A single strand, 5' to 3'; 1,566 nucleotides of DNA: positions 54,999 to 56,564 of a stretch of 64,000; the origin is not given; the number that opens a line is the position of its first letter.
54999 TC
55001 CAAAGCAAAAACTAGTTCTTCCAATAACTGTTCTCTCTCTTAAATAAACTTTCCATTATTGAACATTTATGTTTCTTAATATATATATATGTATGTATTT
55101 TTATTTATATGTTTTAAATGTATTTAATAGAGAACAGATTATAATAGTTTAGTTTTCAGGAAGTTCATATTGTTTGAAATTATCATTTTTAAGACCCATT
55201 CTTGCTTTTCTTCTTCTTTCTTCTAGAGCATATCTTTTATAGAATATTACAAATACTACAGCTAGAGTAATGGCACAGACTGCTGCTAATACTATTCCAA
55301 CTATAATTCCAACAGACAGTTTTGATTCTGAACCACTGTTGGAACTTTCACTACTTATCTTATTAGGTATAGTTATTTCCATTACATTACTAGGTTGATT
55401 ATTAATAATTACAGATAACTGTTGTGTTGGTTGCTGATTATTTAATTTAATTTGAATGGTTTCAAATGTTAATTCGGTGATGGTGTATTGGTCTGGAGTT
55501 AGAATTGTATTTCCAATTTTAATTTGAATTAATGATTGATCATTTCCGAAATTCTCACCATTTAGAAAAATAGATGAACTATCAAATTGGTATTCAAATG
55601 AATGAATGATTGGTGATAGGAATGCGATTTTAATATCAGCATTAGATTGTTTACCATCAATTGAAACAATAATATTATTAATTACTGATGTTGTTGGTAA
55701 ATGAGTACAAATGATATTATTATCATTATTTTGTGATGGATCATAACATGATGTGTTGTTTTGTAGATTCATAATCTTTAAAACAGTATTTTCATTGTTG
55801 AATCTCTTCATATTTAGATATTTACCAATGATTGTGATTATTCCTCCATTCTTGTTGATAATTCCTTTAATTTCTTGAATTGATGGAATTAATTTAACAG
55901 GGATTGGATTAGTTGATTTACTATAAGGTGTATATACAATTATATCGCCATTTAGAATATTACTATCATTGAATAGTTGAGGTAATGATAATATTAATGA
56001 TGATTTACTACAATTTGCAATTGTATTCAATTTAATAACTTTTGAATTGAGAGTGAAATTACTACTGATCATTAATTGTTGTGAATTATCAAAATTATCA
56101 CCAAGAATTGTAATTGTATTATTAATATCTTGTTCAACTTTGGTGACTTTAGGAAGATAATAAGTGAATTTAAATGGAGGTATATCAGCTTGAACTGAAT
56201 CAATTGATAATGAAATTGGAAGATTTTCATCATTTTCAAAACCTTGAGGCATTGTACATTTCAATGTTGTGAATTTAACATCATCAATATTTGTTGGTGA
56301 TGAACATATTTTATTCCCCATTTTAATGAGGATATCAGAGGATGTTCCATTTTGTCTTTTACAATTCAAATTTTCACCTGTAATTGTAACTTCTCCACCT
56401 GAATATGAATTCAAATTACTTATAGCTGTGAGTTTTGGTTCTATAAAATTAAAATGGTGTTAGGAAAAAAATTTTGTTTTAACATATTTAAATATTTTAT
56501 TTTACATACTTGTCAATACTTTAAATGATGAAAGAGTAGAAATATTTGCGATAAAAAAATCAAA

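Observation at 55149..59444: Mosaic receptors: near-identical ectodomains fused to unrelated TM/cytoplasmic cassettes (D versus E/F; also A/B versus C)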

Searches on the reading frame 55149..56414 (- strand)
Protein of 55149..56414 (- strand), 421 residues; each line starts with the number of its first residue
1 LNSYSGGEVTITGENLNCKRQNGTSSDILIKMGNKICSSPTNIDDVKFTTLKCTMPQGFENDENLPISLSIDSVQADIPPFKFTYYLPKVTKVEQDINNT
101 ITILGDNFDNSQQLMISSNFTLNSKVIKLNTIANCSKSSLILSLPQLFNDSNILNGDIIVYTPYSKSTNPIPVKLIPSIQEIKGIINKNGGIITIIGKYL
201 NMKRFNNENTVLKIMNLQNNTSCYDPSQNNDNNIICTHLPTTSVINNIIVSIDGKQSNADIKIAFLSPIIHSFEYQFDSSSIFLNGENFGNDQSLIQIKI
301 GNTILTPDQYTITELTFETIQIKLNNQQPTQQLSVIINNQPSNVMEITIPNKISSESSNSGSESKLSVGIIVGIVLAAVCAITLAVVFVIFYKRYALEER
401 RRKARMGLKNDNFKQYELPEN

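Call 7: search_protein_families(library=pfam, proteins=[window:55149-56414:-], max_evalue=0.01)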
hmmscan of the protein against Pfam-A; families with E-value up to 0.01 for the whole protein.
window:55149-56414:- (421 aa): 3 families
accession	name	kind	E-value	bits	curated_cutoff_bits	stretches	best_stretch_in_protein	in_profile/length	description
PF01833.30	TIG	-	7.7e-14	51.9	20.9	2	3-85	13-84/84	IPT/TIG domain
PF14610.12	Psg1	-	0.0021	18.3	30.1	1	275-390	75-178/186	Ykl077w/Psg1 (Pma1 Stabilization in Golgi)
PF07873.16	YabP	-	0.003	17.7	27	0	180-210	23-53/64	YabP family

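Call 8: find_homologous_proteins(query=window:55149-56414:-)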
Query window:55149-56414:- (421 aa): 8 proteins with E <= 0.001 among 5343 candidates.
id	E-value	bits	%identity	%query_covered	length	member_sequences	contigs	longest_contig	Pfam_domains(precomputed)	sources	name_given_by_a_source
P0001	1.5e-266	901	100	100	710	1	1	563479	PF01833.31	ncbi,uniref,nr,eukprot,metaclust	ncbi:IPT/TIG domain-containing protein [Tieghemostelium lacteum]|uniref:IPT/TIG domain-containing pr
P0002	1.4e-201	687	88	86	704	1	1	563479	PF01833.31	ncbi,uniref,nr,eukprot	ncbi:immunoglobulin E-set domain-containing protein [Tieghemostelium lacteum]|uniref:Immunoglobulin 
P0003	2.2e-93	331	45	98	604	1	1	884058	PF01833.31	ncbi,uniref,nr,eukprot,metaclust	ncbi:IPT/TIG domain-containing protein [Tieghemostelium lacteum]|uniref:IPT/TIG domain-containing pr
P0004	5.3e-84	300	46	92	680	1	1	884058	PF01833.31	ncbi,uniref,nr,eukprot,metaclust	ncbi:immunoglobulin E-set domain-containing protein [Tieghemostelium lacteum]|uniref:Immunoglobulin 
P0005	7.4e-82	293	43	96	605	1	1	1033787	PF01833.31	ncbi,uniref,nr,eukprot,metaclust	ncbi:Pol protein [Tieghemostelium lacteum]|uniref:Pol protein n=1 Tax=Tieghemostelium lacteum TaxID=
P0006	4.0e-78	281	43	95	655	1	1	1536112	PF01833.31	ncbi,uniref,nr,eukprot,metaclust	ncbi:hypothetical protein DLAC_08400 [Tieghemostelium lacteum]|uniref:IPT/TIG domain-containing prot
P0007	6.9e-64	234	45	76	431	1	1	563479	PF01833.31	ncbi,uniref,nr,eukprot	ncbi:hypothetical protein DLAC_03374 [Tieghemostelium lacteum]|uniref:IPT/TIG domain-containing prot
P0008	4.7e-58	215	44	73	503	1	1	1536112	PF01833.31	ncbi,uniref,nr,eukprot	ncbi:hypothetical protein DLAC_11718 [Tieghemostelium lacteum]|uniref:IPT/TIG domain-containing prot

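Call 14: find_homologous_proteins(query=A1, max_evalue=0.00001)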
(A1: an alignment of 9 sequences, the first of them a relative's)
Query A1 (9 sequences) (710 aa, profile of the alignment): 7 proteins with E <= 0.00001 among 8000 candidates.
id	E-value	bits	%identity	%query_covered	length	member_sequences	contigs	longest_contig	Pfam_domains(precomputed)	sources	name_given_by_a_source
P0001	3.0e-265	900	100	100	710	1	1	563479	PF01833.31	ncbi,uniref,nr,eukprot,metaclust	ncbi:IPT/TIG domain-containing protein [Tieghemostelium lacteum]|uniref:IPT/TIG domain-containing pr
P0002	4.8e-258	876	83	92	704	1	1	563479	PF01833.31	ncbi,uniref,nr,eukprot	ncbi:immunoglobulin E-set domain-containing protein [Tieghemostelium lacteum]|uniref:Immunoglobulin 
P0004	1.1e-244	832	42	97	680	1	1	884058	PF01833.31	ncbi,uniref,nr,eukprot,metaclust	ncbi:immunoglobulin E-set domain-containing protein [Tieghemostelium lacteum]|uniref:Immunoglobulin 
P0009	7.4e-206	703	44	96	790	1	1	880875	-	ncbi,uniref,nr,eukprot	ncbi:IPT/TIG domain-containing protein [Tieghemostelium lacteum]|uniref:IPT/TIG domain-containing pr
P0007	1.7e-157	544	44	50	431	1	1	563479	PF01833.31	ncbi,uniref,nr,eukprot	ncbi:hypothetical protein DLAC_03374 [Tieghemostelium lacteum]|uniref:IPT/TIG domain-containing prot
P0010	1.2e-14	72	27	28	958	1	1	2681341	PF01833.31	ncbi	ncbi:hypothetical protein ACTFIV_007208 [Dictyostelium citrinum]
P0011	2.1e-12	64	27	29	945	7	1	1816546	PF01833.31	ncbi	ncbi:hypothetical protein ACTFIY_009255 [Dictyostelium cf. discoideum]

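Call 15: list_cluster_members(proteins=[P0011, P0010, P0009])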
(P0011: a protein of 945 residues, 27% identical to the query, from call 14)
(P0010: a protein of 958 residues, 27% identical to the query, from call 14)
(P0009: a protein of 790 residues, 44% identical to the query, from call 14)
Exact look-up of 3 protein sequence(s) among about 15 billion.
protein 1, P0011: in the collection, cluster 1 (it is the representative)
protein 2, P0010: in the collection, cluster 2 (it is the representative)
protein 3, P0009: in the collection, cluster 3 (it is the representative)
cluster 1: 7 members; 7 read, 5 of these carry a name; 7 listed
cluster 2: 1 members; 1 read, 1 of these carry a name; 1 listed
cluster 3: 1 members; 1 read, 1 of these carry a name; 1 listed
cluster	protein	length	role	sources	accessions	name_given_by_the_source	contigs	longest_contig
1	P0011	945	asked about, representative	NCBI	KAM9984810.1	hypothetical protein ACTFIY_009255 [Dictyostelium cf. discoideum]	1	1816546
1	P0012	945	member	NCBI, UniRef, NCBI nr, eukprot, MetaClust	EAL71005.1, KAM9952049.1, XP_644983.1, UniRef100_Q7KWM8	immunoglobulin E-set domain-containing protein [Dictyostelium discoideum AX4] | Immunoglobulin E-set domain-containing protein n=1 Tax=Dictyostelium discoideum ... | XP_644983.1 immunoglobulin E-set domain-containing protein [Dictyostelium discoideum AX4]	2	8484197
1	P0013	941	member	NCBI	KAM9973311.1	hypothetical protein ACTFIR_012687 [Dictyostelium discoideum]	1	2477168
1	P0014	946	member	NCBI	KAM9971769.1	hypothetical protein ACTFIW_011752 [Dictyostelium discoideum]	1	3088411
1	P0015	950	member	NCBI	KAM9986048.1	hypothetical protein ACTFIZ_004322 [Dictyostelium cf. discoideum]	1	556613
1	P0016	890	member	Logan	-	-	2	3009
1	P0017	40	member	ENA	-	-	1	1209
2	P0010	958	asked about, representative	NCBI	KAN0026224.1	hypothetical protein ACTFIV_007208 [Dictyostelium citrinum]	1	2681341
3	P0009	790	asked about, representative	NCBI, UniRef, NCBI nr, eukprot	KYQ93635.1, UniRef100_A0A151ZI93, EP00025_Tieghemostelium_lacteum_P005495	IPT/TIG domain-containing protein [Tieghemostelium lacteum] | IPT/TIG domain-containing protein n=1 Tax=Tieghemostelium lacteum TaxID=361077 ... | KYQ93635.1 IPT/TIG domain-containing protein [Tieghemostelium lacteum]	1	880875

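Call 26: find_encoding_contigs(protein=P0003, flank=10000, max_places=2)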
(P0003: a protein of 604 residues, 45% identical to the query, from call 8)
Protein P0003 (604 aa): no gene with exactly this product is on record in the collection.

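Call 27: find_encoding_contigs(protein=P0006, flank=10000, max_places=2)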
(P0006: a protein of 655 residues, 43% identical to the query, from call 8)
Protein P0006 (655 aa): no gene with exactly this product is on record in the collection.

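Call 28: find_encoding_contigs(protein=P0004, flank=10000, max_places=2)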
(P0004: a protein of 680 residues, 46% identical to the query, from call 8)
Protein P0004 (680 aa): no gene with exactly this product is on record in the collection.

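Call 38: search_protein_representatives(alignment_id=A1)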
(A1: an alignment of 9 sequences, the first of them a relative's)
Query: 9 sequences, 621 profile positions. Proteins with E-value up to 0.001 (for the whole library): 271; up to 1e-10: 135; up to 1e-30: 63. The best 150 are listed.
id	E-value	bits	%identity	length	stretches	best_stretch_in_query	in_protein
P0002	1.5e-258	875.7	-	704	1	2-567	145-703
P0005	4.7e-250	847.6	-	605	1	27-620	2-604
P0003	2.4e-249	845.3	-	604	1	51-614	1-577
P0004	3.4e-245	831.6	-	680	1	2-543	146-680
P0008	2.6e-211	719.7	-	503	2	180-532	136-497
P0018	1.7e-199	680.6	-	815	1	2-592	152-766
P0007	5.5e-158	543.5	-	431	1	85-478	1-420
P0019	7.2e-78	278.9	-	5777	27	65-458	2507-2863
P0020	6.2e-76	272.5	-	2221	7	121-449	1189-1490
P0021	8.1e-75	268.8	-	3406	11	120-456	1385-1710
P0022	2.2e-73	264.1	-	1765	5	119-501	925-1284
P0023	2.6e-67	244.0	-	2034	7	28-500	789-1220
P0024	1.1e-66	241.9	-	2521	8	120-373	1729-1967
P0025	2.6e-66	240.7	-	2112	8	131-455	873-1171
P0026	2.6e-66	240.7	-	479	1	11-313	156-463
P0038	1.3e-52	195.5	-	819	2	17-358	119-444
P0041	4.3e-50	187.1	-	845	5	9-501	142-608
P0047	5.0e-47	177.0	-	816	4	19-507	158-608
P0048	6.7e-46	173.3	-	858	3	41-502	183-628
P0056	1.8e-39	152.1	-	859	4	40-450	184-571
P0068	9.5e-33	129.8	-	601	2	5-410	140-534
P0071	1.8e-31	125.6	-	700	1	4-555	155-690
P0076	7.1e-30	120.4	-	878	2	27-505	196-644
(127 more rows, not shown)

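Call 40: list_cluster_members(proteins=[P0018, P0026, P0038, P0041, P0047, P0048, P0056, P0068, P0071, P0076])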
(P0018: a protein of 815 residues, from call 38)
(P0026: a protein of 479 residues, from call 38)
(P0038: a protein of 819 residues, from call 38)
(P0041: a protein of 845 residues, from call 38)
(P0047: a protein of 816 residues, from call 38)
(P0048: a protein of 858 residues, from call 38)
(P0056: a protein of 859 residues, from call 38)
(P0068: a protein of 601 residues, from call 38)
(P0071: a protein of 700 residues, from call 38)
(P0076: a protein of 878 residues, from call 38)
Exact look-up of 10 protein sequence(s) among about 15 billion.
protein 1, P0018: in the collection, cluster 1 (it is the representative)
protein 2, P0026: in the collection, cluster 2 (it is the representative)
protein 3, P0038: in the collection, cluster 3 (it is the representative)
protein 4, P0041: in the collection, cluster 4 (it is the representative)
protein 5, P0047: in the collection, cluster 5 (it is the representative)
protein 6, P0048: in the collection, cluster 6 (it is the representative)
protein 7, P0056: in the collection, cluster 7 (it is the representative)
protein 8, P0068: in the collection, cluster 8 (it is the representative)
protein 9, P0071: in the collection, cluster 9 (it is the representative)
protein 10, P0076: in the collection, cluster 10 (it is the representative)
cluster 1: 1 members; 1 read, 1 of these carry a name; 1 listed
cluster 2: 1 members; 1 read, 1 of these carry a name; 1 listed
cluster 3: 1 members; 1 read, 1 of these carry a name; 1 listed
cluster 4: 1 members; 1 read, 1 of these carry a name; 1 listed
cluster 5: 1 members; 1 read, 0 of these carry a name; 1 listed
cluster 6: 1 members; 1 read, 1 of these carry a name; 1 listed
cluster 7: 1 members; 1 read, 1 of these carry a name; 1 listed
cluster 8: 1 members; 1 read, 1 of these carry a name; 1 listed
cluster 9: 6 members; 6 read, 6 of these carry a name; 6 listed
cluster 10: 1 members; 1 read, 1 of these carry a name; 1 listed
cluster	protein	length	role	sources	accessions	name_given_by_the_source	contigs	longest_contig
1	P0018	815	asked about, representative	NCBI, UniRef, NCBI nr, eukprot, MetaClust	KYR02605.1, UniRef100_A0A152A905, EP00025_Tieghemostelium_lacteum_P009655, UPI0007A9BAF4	hypothetical protein DLAC_00052 [Tieghemostelium lacteum] | IPT/TIG domain-containing protein n=1 Tax=Tieghemostelium lacteum TaxID=361077 ... | KYR02605.1 hypothetical protein DLAC_00052 [Tieghemostelium lacteum]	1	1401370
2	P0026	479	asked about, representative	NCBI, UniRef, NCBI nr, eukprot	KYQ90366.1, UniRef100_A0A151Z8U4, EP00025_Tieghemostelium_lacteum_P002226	IPT/TIG domain-containing protein [Tieghemostelium lacteum] | IPT/TIG domain-containing protein n=1 Tax=Tieghemostelium lacteum TaxID=361077 ... | KYQ90366.1 IPT/TIG domain-containing protein [Tieghemostelium lacteum]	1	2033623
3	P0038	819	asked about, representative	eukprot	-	gene5182-6450_t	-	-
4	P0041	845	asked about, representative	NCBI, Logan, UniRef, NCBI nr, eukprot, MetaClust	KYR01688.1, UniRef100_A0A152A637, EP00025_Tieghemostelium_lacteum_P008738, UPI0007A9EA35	IPT/TIG domain-containing protein [Tieghemostelium lacteum] | IPT/TIG domain-containing protein n=1 Tax=Tieghemostelium lacteum TaxID=361077 ... | KYR01688.1 IPT/TIG domain-containing protein [Tieghemostelium lacteum]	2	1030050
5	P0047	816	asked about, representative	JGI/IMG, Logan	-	-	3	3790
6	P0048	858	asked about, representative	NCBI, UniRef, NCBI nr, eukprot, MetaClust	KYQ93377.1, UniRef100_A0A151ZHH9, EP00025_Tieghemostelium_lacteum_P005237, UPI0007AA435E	IPT/TIG domain-containing protein [Tieghemostelium lacteum] | IPT/TIG domain-containing protein n=1 Tax=Tieghemostelium lacteum TaxID=361077 ... | KYQ93377.1 IPT/TIG domain-containing protein [Tieghemostelium lacteum]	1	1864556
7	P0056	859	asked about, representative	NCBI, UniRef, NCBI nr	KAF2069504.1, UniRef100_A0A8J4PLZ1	hypothetical protein CYY_009182 [Polysphondylium violaceum] | IPT/TIG domain-containing protein n=1 Tax=Polysphondylium violaceum TaxID=133409 ...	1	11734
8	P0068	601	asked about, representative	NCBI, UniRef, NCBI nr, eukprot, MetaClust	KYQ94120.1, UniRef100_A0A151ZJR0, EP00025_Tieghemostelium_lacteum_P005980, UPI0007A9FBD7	IPT/TIG domain-containing protein [Tieghemostelium lacteum] | IPT/TIG domain-containing protein n=1 Tax=Tieghemostelium lacteum TaxID=361077 ... | KYQ94120.1 IPT/TIG domain-containing protein [Tieghemostelium lacteum]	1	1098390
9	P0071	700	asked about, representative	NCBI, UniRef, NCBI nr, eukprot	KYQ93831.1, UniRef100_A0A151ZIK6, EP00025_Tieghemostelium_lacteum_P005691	IPT/TIG domain-containing protein [Tieghemostelium lacteum] | IPT/TIG domain-containing protein n=1 Tax=Tieghemostelium lacteum TaxID=361077 ... | KYQ93831.1 IPT/TIG domain-containing protein [Tieghemostelium lacteum]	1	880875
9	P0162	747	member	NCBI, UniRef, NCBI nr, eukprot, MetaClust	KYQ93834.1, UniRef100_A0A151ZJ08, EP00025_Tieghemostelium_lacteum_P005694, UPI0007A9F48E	IPT/TIG domain-containing protein [Tieghemostelium lacteum] | IPT/TIG domain-containing protein n=1 Tax=Tieghemostelium lacteum TaxID=361077 ... | KYQ93834.1 IPT/TIG domain-containing protein [Tieghemostelium lacteum]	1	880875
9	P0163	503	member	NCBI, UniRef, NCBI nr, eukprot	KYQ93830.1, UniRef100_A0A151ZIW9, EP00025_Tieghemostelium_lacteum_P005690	IPT/TIG domain-containing protein [Tieghemostelium lacteum] | IPT/TIG domain-containing protein n=1 Tax=Tieghemostelium lacteum TaxID=361077 ... | KYQ93830.1 IPT/TIG domain-containing protein [Tieghemostelium lacteum]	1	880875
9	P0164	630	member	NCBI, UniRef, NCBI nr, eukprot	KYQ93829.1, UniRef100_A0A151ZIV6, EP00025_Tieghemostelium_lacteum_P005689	IPT/TIG domain-containing protein [Tieghemostelium lacteum] | IPT/TIG domain-containing protein n=1 Tax=Tieghemostelium lacteum TaxID=361077 ... | KYQ93829.1 IPT/TIG domain-containing protein [Tieghemostelium lacteum]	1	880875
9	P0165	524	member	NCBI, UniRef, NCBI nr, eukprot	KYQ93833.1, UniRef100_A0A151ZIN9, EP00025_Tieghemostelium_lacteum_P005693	IPT/TIG domain-containing protein [Tieghemostelium lacteum] | IPT/TIG domain-containing protein n=1 Tax=Tieghemostelium lacteum TaxID=361077 ... | KYQ93833.1 IPT/TIG domain-containing protein [Tieghemostelium lacteum]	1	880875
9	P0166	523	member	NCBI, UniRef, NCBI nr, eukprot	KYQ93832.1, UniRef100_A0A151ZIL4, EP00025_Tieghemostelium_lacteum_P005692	IPT/TIG domain-containing protein [Tieghemostelium lacteum] | IPT/TIG domain-containing protein n=1 Tax=Tieghemostelium lacteum TaxID=361077 ... | KYQ93832.1 IPT/TIG domain-containing protein [Tieghemostelium lacteum]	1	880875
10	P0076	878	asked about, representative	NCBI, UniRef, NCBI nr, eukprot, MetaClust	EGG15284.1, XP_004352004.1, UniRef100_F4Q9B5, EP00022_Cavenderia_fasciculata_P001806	immunoglobulin E-set domain-containing protein [Cavenderia fasciculata] | Immunoglobulin E-set domain-containing protein n=1 Tax=Cavenderia fasciculata ... | XP_004352004.1 immunoglobulin E-set domain-containing protein [Cavenderia fasciculata]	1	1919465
